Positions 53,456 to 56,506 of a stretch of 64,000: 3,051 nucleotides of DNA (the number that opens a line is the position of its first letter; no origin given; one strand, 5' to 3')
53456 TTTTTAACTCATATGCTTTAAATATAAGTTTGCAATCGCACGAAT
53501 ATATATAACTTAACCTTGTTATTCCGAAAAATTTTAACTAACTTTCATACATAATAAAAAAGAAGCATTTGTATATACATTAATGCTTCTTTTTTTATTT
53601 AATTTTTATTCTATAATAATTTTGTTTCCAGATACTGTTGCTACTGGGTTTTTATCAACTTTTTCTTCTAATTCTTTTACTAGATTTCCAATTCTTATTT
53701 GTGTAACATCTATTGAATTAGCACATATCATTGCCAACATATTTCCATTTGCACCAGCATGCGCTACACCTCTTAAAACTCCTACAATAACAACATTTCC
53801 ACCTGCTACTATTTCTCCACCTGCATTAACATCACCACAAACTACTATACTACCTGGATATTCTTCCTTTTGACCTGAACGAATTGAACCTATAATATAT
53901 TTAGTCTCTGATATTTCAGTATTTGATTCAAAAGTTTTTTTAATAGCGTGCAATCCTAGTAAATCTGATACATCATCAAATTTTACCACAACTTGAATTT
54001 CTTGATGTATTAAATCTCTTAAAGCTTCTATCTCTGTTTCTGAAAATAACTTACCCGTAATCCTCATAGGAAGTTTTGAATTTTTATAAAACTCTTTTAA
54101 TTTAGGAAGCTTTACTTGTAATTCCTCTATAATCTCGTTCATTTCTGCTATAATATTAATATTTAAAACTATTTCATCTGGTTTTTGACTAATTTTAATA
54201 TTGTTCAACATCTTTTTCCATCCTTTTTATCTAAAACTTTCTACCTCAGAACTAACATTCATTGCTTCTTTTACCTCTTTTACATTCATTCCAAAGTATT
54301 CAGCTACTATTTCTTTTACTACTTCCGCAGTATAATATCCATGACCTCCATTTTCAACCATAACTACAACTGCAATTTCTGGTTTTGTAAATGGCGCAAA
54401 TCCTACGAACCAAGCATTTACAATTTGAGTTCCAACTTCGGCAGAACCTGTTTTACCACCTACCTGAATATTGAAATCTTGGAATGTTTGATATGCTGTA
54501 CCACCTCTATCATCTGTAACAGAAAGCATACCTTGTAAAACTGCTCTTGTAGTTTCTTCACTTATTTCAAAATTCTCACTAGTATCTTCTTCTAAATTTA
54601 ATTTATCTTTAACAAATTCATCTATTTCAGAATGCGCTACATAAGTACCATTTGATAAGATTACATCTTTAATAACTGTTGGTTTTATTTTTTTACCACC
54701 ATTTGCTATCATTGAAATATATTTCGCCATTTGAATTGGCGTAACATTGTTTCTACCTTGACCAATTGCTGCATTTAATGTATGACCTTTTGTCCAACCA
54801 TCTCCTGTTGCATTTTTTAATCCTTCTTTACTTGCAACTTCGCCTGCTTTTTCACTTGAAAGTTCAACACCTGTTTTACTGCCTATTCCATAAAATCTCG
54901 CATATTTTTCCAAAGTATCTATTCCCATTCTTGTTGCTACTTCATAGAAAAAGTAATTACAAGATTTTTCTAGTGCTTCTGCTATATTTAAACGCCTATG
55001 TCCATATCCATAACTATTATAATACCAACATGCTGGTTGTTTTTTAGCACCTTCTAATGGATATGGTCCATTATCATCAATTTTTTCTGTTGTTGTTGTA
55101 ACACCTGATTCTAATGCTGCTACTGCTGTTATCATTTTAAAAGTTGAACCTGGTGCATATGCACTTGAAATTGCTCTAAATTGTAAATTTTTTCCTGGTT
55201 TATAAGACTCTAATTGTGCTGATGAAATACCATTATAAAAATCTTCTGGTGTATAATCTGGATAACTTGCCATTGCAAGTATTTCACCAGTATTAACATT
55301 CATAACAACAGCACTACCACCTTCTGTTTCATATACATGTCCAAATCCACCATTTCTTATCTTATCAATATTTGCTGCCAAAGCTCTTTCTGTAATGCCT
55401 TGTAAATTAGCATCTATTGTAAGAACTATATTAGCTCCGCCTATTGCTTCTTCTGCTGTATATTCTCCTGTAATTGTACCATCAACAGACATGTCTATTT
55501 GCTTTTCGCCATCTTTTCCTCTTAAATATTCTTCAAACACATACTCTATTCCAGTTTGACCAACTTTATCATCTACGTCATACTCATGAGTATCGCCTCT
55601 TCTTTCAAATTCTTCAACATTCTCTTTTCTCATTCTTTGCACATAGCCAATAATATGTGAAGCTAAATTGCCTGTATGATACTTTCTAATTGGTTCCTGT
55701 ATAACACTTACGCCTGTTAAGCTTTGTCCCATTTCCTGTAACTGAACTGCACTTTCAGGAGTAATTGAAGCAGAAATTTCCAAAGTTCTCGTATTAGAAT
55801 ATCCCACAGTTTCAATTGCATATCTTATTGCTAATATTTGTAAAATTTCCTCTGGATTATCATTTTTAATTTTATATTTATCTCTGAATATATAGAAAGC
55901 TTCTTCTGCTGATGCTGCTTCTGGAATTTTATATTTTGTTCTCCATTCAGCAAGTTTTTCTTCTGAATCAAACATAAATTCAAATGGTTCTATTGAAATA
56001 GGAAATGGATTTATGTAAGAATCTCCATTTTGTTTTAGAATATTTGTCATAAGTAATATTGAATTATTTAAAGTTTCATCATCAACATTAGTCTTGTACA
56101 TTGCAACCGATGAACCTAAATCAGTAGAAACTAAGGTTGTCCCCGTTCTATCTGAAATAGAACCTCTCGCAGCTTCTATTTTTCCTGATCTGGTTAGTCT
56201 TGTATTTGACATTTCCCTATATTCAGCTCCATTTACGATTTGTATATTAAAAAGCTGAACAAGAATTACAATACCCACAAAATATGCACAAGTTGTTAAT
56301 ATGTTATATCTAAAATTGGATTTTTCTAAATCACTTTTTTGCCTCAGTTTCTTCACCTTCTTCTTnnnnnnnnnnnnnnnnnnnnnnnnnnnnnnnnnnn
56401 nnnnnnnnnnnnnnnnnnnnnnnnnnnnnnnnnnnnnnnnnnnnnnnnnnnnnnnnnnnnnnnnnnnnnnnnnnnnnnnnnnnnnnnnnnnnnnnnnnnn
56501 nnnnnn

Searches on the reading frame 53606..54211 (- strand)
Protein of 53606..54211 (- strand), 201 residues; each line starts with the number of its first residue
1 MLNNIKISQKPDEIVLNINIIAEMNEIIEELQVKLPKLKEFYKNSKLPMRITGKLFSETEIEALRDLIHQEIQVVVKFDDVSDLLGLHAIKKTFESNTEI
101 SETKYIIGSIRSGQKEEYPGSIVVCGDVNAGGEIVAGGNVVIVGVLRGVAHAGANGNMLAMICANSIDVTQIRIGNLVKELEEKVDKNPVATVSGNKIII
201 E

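Call 63: search_protein_families(library=pfam, proteins=[window:53606-54211:-], max_evalue=0.001)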
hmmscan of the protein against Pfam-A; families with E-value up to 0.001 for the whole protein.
window:53606-54211:- (201 aa): 3 families
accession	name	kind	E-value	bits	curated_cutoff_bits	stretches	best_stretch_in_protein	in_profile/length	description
PF03775.22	MinC_C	-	3.7e-25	88.3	33.2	1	108-200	4-101/102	Septum formation inhibitor MinC, C-terminal domain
PF22642.1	MinC_N_1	-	3.5e-05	24.5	27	1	14-77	10-76/78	Cell-division inhibitor MinC, N-terminal domain-like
PF05209.18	MinC_N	-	0.00049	20.6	27.3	0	7-70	3-66/71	Septum formation inhibitor MinC, N-terminal domain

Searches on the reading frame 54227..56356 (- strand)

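Call 63: search_protein_families(library=pfam, proteins=[window:54227-56356:-], max_evalue=0.001)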
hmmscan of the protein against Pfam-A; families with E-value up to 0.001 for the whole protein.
window:54227-56356:- (709 aa): 2 families
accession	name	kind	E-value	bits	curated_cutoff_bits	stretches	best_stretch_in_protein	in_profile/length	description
PF00905.27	Transpeptidase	-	1.7e-67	228.2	22.1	1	347-685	1-295/299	Penicillin binding protein transpeptidase domain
PF03717.20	PBP_dimer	-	6.8e-33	115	24.4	1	60-298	2-178/180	Penicillin-binding Protein dimerisation domain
